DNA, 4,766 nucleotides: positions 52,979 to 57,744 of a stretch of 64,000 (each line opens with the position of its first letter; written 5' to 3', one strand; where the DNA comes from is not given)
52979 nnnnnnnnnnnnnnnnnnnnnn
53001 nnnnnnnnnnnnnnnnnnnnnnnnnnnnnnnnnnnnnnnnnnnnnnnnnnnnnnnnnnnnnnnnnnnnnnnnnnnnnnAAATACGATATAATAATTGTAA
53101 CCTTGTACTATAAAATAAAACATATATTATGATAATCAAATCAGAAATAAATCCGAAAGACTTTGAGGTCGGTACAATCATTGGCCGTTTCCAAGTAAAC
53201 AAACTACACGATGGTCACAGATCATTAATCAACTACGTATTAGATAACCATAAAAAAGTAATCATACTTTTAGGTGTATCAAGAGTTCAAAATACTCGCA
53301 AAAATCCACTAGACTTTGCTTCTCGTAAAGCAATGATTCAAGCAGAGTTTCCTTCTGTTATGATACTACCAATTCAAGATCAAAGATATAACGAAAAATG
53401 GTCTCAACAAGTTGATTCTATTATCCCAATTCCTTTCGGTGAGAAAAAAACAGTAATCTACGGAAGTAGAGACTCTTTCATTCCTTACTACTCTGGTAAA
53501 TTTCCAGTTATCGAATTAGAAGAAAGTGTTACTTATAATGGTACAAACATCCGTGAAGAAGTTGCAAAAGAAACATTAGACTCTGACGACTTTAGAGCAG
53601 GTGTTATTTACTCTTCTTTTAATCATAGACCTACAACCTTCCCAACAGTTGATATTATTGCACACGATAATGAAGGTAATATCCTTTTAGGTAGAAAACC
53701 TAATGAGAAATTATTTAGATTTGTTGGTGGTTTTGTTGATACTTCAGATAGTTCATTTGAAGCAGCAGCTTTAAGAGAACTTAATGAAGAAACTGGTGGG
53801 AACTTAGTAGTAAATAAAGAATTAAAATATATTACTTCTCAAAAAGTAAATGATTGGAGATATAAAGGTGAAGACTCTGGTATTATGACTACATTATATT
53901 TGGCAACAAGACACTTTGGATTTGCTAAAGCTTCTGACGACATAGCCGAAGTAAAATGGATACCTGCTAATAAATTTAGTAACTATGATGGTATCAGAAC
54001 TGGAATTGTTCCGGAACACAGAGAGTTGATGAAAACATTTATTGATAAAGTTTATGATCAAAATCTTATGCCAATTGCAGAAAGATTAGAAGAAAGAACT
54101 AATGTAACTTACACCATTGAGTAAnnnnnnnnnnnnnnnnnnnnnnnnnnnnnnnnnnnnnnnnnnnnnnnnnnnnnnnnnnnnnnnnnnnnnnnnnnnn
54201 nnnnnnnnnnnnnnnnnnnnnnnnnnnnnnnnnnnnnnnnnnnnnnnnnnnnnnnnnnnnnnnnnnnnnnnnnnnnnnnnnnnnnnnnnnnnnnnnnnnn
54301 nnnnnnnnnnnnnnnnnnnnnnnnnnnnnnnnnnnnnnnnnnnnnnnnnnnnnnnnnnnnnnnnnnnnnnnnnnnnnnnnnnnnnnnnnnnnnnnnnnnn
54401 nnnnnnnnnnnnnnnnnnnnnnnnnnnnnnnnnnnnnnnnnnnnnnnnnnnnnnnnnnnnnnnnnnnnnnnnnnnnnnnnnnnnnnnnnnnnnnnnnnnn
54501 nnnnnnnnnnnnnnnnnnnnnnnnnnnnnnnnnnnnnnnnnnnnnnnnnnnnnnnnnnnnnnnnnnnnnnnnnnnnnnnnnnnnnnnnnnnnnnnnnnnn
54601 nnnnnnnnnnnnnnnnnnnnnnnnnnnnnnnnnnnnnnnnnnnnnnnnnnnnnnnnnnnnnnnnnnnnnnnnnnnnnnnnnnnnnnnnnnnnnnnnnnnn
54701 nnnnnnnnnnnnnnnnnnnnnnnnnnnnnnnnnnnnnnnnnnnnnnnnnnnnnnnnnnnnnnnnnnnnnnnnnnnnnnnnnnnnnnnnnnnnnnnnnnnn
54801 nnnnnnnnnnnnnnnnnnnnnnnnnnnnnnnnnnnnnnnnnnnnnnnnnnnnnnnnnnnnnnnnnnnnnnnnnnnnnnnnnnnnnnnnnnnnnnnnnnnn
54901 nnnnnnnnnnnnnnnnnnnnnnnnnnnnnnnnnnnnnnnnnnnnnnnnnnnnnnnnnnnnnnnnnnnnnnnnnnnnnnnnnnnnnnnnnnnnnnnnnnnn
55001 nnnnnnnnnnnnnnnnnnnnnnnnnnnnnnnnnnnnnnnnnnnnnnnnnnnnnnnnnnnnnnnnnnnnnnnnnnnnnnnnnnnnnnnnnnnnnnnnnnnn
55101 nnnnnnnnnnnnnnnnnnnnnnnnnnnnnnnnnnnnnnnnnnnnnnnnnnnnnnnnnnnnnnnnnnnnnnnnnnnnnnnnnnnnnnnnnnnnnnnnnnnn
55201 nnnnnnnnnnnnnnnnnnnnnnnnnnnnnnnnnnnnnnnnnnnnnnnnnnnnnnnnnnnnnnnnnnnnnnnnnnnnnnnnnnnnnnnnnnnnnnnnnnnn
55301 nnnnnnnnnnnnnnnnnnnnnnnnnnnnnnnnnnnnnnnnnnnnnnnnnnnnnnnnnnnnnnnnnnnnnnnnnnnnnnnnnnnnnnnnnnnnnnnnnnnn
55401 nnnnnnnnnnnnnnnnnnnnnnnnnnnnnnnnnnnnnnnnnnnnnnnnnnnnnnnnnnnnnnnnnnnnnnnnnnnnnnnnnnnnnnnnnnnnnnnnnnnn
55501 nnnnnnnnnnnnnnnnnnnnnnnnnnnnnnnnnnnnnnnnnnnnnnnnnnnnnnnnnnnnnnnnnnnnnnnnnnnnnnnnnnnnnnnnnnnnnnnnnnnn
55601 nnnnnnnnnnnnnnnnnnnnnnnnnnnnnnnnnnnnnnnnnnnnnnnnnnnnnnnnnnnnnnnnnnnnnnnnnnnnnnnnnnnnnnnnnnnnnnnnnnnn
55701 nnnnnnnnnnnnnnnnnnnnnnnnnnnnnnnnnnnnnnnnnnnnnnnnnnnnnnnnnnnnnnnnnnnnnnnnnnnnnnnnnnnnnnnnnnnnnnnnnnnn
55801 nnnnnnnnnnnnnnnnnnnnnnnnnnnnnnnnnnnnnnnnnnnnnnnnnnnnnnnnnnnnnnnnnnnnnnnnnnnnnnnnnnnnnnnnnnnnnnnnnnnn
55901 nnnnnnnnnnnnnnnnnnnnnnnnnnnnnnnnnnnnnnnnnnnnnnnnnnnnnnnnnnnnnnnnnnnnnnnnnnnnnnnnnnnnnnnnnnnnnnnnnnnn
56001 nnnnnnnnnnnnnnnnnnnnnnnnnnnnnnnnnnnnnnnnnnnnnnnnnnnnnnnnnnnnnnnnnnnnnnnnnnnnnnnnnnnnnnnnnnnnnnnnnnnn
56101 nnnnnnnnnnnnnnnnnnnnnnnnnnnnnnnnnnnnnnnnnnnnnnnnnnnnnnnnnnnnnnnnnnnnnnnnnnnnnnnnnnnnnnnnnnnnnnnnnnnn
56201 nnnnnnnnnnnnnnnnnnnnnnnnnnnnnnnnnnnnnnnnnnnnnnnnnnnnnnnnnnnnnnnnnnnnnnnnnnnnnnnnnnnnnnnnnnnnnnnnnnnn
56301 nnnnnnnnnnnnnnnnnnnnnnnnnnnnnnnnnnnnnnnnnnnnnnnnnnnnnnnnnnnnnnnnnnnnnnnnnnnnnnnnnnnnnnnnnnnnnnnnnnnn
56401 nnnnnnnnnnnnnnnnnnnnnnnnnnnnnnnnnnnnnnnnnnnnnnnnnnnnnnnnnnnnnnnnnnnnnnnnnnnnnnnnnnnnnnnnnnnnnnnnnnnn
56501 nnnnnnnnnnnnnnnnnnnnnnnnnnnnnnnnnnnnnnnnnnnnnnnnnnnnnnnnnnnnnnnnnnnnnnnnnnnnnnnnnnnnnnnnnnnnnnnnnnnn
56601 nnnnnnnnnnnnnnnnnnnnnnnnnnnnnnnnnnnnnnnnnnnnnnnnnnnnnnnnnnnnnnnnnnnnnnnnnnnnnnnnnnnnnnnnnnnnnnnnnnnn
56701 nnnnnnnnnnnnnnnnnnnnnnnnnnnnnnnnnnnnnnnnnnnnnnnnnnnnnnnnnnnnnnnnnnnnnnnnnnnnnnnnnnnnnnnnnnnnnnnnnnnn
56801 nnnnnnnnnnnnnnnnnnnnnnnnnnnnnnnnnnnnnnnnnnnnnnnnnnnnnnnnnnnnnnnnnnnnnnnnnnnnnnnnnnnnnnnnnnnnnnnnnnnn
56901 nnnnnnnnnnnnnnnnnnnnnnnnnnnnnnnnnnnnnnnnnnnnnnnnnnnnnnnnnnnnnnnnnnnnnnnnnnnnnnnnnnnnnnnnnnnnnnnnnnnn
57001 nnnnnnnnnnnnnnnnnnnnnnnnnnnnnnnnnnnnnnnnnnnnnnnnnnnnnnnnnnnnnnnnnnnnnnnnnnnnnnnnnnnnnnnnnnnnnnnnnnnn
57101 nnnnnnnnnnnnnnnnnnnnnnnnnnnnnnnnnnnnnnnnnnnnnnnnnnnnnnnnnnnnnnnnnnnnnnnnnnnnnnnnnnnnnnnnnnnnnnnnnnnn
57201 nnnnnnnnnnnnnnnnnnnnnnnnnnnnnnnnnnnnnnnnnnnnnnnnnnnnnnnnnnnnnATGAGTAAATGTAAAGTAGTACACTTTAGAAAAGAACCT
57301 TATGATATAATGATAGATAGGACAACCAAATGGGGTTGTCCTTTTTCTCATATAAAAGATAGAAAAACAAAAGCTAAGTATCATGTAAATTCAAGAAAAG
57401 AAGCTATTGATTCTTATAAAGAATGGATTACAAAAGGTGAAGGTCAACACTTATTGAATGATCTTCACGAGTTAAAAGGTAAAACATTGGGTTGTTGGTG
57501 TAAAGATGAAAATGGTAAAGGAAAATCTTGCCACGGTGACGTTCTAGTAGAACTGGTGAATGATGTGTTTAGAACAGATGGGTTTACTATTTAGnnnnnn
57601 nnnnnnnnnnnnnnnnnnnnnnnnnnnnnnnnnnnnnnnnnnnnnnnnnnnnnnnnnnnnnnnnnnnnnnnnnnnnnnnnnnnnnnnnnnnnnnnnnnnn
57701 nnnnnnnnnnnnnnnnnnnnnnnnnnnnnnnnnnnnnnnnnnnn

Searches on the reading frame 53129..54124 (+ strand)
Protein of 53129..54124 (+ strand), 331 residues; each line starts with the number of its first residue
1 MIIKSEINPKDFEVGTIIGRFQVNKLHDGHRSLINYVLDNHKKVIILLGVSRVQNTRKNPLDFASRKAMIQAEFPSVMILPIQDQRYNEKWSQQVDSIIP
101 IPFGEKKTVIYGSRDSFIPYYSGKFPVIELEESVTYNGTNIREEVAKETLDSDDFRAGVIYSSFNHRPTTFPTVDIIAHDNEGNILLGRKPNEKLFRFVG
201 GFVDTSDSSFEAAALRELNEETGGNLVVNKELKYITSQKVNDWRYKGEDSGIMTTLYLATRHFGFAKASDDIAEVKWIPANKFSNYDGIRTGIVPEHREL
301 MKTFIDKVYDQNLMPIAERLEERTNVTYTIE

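Call 3: search_protein_families(library=pfam, proteins=[window:53129-54124:+], max_evalue=0.01)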
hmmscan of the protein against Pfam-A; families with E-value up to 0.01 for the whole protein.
window:53129-54124:+ (331 aa): 2 families
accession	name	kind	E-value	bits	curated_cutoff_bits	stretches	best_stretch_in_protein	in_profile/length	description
PF00293.34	NUDIX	-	1.4e-14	54.7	21.1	1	172-300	4-130/134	NUDIX domain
PF01467.32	CTP_transf_like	-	0.0091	16.6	21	0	19-89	4-73/133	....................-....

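Call 11: search_protein_families(library=phrogs, proteins=[window:53129-54124:+], max_evalue=0.00001)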
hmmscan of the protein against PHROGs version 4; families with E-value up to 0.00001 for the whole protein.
window:53129-54124:+ (331 aa): 3 families
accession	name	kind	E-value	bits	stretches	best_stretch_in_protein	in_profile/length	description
phrog_395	-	other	4e-16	60.7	1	9-100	8-107/373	cytidyltransferase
phrog_1198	-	other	3.2e-10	41.2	1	174-302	41-164/253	MutT/NUDIX hydrolase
phrog_3041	-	other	2.3e-06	27.3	1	6-80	44-119/678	cytidyltransferase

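Call 36: find_related_loci(query=window:53129-54121:+, collection=viral_contigs, flank=10000)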
Query window:53129-54121:+ (331 aa) in viral_contigs; peptide patterns used: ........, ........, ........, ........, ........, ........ (x = any residue, [..] = any of these).
18 stretches matched a pattern; 12 encode a relative of the query (tblastn E <= 1e-3); 12 distinct loci.
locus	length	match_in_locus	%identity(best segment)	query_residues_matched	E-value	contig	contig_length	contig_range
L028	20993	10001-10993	97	1-331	0e+0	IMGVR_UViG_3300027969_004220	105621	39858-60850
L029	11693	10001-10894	52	1-304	4e-109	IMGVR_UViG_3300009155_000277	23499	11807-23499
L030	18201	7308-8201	52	1-304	4e-109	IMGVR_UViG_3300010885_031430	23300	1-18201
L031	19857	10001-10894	52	1-304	4e-109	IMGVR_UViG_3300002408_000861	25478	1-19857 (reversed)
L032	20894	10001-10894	52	1-304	4e-109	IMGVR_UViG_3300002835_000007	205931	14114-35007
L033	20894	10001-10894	52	1-304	4e-109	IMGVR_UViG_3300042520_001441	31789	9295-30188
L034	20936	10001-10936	51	1-314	2e-107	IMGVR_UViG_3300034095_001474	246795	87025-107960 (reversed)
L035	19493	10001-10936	51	1-314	2e-107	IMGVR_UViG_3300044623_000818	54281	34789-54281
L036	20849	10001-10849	52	13-300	6e-104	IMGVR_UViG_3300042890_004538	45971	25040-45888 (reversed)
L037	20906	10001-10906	48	10-314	3e-102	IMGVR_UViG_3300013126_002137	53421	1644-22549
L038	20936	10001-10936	47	1-313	1e-99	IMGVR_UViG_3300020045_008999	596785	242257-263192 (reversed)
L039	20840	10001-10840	46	12-301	2e-78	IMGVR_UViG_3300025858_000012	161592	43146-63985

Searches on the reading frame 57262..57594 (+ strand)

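Call 30: search_protein_families(library=pfam, proteins=[window:57262-57594:+], max_evalue=0.001)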
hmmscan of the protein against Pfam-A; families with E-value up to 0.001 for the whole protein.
window:57262-57594:+ (110 aa): 1 family
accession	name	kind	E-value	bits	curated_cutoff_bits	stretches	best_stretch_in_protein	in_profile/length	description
PF14216.11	DUF4326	-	5.5e-21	75.4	25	1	5-97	2-82/82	Domain of unknown function (DUF4326)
